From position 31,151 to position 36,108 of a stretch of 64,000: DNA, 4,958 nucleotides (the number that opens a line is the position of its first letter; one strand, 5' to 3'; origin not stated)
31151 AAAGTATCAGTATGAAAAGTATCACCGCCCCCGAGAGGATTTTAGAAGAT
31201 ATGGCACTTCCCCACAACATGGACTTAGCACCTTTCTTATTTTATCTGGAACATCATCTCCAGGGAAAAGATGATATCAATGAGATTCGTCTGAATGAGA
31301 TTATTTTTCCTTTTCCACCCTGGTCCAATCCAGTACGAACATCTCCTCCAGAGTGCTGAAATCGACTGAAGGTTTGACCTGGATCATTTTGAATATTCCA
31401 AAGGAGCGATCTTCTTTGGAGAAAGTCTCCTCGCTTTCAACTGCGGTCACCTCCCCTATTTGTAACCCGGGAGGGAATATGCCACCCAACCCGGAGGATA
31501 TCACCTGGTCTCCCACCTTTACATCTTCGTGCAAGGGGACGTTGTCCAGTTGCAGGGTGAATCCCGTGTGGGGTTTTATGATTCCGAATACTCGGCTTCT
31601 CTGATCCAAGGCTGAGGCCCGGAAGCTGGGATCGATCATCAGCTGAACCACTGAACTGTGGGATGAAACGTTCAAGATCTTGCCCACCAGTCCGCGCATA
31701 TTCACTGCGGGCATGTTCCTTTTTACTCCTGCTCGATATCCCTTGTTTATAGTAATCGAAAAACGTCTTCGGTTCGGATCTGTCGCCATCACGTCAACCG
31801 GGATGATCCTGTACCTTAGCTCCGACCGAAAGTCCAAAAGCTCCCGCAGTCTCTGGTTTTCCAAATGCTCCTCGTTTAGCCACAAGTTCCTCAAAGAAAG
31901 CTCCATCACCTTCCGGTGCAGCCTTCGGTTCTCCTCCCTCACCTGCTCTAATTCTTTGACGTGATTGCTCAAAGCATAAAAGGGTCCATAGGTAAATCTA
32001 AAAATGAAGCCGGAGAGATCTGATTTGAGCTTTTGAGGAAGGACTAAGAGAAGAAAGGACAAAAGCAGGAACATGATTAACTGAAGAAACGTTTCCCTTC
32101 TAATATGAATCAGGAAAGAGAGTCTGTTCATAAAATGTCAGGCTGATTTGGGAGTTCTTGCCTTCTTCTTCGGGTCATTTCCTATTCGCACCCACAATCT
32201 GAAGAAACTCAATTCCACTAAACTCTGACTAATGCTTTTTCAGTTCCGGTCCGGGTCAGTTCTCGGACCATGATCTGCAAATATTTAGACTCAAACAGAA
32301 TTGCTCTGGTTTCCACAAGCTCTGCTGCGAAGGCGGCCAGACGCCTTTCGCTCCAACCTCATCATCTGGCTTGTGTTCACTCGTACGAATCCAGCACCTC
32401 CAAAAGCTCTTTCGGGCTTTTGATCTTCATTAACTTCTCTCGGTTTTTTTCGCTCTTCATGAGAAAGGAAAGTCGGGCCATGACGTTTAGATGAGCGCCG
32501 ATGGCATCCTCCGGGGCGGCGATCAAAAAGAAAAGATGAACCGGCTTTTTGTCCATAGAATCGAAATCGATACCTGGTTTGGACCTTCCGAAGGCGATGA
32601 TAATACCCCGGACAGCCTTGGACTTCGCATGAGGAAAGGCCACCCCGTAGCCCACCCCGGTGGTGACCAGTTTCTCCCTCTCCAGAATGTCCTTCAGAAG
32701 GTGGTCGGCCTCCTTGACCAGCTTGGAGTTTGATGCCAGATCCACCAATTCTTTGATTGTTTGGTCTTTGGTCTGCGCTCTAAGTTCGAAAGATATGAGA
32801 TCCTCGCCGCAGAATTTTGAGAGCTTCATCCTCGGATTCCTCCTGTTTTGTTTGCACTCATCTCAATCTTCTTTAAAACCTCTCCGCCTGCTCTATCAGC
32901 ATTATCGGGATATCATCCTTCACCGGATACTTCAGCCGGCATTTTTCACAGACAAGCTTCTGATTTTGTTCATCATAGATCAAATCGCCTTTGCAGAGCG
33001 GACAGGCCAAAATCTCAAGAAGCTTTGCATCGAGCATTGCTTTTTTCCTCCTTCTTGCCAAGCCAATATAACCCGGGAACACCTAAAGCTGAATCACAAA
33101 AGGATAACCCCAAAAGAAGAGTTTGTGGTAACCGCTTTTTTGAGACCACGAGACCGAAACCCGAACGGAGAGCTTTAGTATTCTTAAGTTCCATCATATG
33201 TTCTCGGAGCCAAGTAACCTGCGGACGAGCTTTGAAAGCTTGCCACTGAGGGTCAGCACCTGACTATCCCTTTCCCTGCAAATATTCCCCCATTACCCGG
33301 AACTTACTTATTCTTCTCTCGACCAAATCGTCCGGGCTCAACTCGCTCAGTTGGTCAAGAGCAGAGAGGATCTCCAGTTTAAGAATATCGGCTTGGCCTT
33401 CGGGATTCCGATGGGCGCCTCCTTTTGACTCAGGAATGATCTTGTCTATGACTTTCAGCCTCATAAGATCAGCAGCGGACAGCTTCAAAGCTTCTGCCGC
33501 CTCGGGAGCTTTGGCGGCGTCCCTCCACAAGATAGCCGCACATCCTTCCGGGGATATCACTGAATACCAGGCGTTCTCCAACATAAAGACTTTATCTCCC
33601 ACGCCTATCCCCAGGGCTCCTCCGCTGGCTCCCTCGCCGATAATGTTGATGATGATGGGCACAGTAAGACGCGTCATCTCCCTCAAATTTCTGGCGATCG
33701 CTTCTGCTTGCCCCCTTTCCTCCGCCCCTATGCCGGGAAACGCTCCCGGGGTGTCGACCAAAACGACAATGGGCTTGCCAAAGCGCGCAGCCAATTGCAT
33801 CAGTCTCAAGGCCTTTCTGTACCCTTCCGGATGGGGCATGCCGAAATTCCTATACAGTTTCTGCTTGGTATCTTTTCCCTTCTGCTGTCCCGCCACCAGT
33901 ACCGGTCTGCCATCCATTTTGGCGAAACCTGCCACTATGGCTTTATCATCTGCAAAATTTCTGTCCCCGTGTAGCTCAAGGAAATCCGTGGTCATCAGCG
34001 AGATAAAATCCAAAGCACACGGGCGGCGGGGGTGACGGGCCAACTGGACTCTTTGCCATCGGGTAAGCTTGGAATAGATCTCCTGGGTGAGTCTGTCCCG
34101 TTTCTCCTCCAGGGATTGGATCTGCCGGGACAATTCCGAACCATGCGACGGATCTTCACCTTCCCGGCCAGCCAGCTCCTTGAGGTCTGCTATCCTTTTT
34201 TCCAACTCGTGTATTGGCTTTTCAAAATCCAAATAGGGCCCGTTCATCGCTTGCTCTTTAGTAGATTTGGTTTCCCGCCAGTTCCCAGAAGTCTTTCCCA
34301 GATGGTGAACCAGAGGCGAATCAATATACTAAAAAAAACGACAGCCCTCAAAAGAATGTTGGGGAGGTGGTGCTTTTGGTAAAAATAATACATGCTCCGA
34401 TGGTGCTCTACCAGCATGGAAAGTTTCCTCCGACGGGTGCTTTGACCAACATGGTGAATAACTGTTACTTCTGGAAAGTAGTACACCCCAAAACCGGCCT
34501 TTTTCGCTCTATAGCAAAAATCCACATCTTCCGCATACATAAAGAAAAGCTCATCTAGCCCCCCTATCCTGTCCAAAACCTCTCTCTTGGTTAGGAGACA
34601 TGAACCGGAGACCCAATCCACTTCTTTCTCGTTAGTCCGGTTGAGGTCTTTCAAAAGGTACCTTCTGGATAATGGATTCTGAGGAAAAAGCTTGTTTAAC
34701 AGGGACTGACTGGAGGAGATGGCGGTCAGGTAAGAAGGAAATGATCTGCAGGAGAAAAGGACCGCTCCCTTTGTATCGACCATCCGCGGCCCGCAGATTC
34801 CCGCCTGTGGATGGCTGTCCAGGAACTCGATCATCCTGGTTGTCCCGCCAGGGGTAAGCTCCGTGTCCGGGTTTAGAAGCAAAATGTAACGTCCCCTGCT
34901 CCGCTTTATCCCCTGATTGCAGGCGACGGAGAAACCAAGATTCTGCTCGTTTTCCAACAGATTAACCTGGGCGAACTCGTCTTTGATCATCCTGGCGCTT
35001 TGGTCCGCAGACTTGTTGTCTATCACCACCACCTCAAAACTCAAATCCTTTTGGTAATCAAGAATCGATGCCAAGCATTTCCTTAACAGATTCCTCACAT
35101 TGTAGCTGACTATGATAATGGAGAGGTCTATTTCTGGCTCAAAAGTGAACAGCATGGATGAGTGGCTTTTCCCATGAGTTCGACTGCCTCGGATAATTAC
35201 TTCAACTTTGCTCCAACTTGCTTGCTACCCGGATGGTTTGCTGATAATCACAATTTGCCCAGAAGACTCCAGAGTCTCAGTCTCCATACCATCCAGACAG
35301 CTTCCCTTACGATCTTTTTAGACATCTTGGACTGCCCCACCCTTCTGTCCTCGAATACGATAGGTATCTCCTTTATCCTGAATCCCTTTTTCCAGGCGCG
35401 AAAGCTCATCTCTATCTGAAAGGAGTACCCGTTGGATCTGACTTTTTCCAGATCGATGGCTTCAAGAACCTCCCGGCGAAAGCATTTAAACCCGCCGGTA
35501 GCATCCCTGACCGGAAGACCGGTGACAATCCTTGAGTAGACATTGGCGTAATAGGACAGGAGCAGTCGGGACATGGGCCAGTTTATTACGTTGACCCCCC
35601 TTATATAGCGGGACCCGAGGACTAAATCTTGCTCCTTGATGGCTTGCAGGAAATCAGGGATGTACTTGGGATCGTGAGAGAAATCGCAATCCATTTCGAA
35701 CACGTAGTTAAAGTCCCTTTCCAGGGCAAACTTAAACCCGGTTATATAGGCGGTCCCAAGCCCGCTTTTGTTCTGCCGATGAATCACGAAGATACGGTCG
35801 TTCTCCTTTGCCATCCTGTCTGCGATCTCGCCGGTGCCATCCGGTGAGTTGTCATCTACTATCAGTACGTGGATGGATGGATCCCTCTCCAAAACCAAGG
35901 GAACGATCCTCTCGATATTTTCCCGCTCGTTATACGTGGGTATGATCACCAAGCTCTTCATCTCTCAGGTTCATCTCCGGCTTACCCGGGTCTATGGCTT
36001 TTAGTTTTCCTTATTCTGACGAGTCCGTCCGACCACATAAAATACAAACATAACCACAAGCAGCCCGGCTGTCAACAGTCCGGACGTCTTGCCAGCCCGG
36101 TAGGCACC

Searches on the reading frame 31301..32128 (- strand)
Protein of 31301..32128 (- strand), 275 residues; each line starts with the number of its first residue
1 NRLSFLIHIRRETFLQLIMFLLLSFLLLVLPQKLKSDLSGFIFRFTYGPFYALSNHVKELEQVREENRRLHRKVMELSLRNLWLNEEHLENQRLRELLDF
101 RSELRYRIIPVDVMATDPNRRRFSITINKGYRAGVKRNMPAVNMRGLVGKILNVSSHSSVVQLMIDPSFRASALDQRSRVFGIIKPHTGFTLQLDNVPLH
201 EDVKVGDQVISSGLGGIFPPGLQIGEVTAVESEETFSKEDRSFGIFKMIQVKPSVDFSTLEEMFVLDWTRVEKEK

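Call 70: search_protein_families(library=pfam, proteins=[window:31301-32128:-], max_evalue=0.00001)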
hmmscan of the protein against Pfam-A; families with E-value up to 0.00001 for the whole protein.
window:31301-32128:- (275 aa): 1 family
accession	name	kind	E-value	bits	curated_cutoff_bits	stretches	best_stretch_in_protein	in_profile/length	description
PF04085.20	MreC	-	1.4e-40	138.9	28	1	113-266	1-146/147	Rod shape-determining protein MreC, barrel core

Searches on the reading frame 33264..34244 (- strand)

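Call 42: search_protein_families(library=pfam, proteins=[window:33264-34244:-], max_evalue=0.00001)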
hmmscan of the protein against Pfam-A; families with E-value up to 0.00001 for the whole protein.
window:33264-34244:- (326 aa): 2 families
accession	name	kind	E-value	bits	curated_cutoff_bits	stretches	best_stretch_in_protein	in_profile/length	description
PF03255.19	ACCA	-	4.3e-143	476.6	23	1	4-319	1-310/310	Acetyl co-enzyme A carboxylase carboxyltransferase-like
PF01039.27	Carboxyl_trans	-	2.4e-20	73.1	22.3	1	101-251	282-428/493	Carboxyl transferase domain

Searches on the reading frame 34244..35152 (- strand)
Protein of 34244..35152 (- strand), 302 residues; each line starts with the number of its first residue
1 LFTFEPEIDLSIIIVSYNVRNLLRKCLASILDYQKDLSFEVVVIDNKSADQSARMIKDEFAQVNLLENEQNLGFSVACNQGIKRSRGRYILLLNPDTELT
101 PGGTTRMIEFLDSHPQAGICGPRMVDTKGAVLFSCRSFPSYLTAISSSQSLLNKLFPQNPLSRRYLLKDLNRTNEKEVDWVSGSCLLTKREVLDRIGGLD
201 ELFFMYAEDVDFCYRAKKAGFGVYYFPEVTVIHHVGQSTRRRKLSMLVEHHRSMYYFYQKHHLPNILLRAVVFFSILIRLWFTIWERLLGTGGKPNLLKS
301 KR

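Call 70: search_protein_families(library=pfam, proteins=[window:34244-35152:-], max_evalue=0.00001)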
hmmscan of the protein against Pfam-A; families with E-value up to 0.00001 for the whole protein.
window:34244-35152:- (302 aa): 6 families
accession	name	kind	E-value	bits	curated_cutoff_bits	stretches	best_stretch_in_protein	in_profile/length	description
PF00535.33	Glycos_transf_2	-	4.9e-27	95.3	23.3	1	11-194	1-165/168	Glycosyl transferase family 2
PF13641.12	Glyco_tranf_2_3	-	5.6e-19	69.5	27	1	10-235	3-213/230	Glycosyltransferase like family 2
PF13632.12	Glyco_trans_2_3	-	1.3e-07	32.1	27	1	90-244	2-129/198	Glycosyl transferase family group 2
PF10111.15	Glyco_tranf_2_2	-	1.3e-06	28.6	27.3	1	32-219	24-202/276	Glycosyltransferase like family 2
PF13712.12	Glyco_tranf_2_5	-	6.4e-06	26.5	27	0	70-238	37-194/210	Glycosyltransferase like family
PF13506.12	Glyco_transf_21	-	7.7e-06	25.9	21.7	0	152-241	79-159/174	Glycosyl transferase family 21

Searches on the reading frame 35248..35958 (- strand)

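Call 70: search_protein_families(library=pfam, proteins=[window:35248-35958:-], max_evalue=0.00001)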
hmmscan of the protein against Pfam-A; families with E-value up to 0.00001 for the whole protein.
window:35248-35958:- (236 aa): 2 families
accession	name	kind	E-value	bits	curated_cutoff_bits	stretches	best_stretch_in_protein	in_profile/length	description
PF00535.33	Glycos_transf_2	-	2.9e-33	115.6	23.3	1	4-168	2-167/168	Glycosyl transferase family 2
PF13641.12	Glyco_tranf_2_3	-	1.6e-07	32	27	1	3-198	4-204/230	Glycosyltransferase like family 2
